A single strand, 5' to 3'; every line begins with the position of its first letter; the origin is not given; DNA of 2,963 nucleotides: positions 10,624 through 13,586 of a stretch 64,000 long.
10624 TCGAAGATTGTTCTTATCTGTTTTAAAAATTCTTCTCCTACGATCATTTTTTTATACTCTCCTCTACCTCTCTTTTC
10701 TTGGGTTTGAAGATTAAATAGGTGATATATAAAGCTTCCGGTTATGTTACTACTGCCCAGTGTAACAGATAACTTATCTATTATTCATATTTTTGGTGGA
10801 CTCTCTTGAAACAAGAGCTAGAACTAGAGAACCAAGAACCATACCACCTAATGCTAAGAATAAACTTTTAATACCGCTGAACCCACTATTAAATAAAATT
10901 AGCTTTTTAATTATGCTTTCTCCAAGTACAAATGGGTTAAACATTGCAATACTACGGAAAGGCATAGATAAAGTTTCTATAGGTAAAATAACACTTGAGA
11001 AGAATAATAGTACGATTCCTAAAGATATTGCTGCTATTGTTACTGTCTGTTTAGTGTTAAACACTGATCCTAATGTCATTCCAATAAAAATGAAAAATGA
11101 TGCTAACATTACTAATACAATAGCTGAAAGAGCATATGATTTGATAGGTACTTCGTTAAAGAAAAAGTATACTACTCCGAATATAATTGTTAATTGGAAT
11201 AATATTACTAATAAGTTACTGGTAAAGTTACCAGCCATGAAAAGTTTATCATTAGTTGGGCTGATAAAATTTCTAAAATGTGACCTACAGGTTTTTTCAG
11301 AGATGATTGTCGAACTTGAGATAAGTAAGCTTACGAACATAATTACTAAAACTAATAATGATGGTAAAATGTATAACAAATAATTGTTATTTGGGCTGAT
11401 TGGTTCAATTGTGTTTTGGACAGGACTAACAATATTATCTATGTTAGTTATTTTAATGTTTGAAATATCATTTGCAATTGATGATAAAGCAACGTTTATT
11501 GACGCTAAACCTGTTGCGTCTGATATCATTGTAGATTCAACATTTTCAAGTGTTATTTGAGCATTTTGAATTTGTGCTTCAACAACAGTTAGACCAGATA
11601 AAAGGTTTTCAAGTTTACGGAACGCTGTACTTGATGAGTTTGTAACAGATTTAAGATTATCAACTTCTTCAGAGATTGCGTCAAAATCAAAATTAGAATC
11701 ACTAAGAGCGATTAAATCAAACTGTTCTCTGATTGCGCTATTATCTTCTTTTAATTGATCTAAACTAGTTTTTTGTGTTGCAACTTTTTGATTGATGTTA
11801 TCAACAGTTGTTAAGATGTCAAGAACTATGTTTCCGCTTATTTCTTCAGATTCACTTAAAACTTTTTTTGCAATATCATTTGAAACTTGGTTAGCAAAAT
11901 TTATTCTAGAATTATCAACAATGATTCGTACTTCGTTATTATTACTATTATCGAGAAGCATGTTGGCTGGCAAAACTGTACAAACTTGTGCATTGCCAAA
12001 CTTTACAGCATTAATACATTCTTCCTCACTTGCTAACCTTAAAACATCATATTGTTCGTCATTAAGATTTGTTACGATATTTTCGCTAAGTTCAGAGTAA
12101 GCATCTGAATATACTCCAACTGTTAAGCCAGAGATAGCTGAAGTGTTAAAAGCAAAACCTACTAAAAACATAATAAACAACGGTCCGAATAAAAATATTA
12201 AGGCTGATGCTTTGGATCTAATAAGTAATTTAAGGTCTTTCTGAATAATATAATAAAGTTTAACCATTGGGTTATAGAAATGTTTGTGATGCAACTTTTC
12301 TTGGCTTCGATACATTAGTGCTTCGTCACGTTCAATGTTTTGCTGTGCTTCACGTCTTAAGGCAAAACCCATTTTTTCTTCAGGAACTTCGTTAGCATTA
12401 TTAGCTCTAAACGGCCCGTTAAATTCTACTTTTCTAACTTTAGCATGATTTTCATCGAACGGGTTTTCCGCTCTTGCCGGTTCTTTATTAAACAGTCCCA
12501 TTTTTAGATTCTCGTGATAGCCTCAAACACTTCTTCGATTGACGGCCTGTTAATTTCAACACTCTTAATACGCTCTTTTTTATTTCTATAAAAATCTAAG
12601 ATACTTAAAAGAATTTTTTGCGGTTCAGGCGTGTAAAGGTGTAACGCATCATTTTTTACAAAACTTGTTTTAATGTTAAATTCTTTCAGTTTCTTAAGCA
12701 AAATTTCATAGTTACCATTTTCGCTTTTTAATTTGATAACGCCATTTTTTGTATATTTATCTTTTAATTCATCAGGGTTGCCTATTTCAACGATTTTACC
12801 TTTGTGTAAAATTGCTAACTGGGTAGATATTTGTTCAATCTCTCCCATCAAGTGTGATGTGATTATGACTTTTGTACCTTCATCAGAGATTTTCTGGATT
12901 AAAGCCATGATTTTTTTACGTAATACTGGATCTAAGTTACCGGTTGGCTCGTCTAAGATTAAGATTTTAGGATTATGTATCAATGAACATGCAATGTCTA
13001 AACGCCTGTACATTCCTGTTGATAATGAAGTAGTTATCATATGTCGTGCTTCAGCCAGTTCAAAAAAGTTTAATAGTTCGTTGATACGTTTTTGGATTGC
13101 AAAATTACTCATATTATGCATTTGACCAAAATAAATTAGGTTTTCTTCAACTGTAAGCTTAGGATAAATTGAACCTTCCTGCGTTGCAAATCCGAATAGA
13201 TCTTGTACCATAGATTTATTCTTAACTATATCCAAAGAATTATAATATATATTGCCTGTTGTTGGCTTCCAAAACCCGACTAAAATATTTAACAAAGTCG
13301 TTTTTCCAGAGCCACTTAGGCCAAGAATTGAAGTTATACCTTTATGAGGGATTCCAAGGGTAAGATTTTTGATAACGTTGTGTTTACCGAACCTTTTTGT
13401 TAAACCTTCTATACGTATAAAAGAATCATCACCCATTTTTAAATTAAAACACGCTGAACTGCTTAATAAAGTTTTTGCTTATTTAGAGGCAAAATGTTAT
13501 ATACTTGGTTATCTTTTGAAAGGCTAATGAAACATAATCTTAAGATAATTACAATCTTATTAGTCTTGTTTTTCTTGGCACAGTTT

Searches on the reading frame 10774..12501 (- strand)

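Call 54: search_protein_families(library=pfam, proteins=[window:10774-12501:-], max_evalue=0.001)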
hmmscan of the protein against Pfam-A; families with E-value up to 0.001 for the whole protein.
window:10774-12501:- (575 aa): 4 families
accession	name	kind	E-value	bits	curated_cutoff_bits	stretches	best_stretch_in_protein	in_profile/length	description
PF12698.13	ABC2_membrane_3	-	2.5e-31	109.5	31.6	2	277-563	55-346/347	ABC-2 family transporter protein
PF01061.29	ABC2_membrane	-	1.5e-10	41.4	26.9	1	374-527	51-202/211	ABC-2 type transporter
PF12679.13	ABC2_membrane_2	-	3e-06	27.1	27.2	1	85-564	3-276/283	ABC-2 family transporter protein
PF25443.1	ANG-1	-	0.00098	19.7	28.5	0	228-321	4-96/105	ANG-1-like domain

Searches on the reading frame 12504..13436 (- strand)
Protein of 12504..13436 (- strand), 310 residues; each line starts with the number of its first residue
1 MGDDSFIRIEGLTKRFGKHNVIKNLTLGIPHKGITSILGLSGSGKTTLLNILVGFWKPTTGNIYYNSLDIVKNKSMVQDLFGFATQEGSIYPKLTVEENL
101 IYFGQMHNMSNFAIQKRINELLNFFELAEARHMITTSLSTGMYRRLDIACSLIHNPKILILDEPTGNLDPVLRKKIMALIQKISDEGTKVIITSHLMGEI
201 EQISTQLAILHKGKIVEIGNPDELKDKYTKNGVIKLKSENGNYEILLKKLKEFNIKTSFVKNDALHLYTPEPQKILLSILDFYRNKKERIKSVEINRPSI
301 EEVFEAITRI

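Call 54: search_protein_families(library=pfam, proteins=[window:12504-13436:-], max_evalue=0.001)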
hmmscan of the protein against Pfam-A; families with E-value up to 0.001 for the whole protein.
window:12504-13436:- (310 aa): 4 families
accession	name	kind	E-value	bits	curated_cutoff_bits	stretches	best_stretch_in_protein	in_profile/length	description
PF00005.33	ABC_tran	-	6.1e-28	98.6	25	1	23-165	2-136/137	ABC transporter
PF13304.12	AAA_21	-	7.5e-11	43.1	27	1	102-197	201-300/304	AAA domain, putative AbiEii toxin, Type IV TA system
PF13732.12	DrrA1-3_C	-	1.5e-05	26.1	27.4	1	219-304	1-77/81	ATP-binding protein DrrA1-3-like, C-terminal domain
PF02463.25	SMC_N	-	0.00014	21.8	40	0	154-211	157-213/220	RecF/RecN/SMC N terminal domain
